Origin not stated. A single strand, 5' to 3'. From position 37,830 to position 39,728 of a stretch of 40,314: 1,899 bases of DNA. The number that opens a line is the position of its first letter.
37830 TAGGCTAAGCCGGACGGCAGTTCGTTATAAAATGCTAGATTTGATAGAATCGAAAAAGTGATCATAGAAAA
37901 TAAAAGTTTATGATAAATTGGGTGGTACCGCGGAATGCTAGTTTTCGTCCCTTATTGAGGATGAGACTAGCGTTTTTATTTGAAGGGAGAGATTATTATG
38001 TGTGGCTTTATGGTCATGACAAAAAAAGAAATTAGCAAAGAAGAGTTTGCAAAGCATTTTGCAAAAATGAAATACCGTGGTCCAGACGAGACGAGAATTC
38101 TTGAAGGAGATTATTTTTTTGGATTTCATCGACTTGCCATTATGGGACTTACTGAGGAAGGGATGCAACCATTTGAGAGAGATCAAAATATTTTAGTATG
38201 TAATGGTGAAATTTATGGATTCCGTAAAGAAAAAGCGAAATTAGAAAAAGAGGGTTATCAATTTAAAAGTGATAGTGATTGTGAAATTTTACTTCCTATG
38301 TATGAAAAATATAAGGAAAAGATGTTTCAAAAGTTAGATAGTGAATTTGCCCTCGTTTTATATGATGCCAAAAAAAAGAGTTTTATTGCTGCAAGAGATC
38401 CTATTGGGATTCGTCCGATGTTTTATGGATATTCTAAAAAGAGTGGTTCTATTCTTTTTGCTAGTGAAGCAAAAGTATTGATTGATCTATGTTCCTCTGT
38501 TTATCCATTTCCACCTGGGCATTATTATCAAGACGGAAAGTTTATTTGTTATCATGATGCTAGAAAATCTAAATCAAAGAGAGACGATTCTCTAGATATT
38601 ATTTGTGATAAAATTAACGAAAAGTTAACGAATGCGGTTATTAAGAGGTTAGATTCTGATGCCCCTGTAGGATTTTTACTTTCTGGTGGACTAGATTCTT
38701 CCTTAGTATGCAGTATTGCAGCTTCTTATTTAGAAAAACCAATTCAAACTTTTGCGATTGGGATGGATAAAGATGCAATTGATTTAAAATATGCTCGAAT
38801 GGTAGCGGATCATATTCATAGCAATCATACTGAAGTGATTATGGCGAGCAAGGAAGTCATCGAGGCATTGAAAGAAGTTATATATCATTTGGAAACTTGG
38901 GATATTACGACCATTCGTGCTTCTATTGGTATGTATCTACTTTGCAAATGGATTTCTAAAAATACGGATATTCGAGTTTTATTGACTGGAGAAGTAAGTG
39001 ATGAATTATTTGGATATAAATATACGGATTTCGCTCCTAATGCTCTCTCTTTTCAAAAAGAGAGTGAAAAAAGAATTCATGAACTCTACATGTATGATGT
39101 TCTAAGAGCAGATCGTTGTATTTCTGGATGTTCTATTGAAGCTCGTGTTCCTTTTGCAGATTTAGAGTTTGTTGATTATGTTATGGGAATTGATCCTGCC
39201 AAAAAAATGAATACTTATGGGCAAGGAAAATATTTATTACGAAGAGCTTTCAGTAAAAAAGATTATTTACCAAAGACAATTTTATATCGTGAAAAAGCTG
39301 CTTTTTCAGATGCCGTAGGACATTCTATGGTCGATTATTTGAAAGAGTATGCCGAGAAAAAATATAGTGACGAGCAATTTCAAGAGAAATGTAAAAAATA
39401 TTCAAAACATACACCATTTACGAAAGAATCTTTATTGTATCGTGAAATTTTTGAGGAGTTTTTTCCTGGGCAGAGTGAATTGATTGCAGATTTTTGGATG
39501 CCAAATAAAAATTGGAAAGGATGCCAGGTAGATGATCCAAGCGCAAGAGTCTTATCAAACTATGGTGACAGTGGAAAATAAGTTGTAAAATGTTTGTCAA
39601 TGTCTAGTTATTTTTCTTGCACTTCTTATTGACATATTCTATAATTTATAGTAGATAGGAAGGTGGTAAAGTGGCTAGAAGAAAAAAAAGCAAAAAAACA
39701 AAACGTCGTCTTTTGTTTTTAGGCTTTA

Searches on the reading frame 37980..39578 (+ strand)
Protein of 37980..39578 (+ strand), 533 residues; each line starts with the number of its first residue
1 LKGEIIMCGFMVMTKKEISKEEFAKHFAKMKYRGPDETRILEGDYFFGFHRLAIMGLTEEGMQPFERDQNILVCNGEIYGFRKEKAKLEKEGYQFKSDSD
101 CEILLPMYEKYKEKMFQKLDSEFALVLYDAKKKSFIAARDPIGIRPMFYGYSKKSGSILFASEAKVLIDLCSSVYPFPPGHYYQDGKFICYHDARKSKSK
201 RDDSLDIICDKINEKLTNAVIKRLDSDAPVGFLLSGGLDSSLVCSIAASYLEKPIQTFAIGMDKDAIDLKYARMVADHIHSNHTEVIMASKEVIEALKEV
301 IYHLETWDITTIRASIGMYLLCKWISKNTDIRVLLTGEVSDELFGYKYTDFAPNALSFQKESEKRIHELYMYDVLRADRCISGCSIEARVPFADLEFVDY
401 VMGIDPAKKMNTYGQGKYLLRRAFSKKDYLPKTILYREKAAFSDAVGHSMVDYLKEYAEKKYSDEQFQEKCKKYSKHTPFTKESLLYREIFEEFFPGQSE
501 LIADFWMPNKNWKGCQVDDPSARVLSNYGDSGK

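Call 75: search_protein_families(library=pfam, proteins=[window:37980-39578:+], max_evalue=0.001)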
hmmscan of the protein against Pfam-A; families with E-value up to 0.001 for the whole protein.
window:37980-39578:+ (533 aa): 5 families
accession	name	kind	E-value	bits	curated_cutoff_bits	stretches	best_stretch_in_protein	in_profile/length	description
PF00733.27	Asn_synthase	-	2.7e-75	254.7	21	2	212-349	2-138/354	Asparagine synthase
PF13537.11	GATase_7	-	2.1e-33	115.4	25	1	51-168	3-122/123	Glutamine amidotransferase domain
PF13522.11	GATase_6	-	1.9e-26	93.1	27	1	42-163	9-130/130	Glutamine amidotransferase domain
PF12481.13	DUF3700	-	2e-08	34.4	27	1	113-191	123-202/228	Aluminium induced protein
PF02540.23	NAD_synthase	-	6.6e-06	25.9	21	1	213-354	6-147/242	NAD synthase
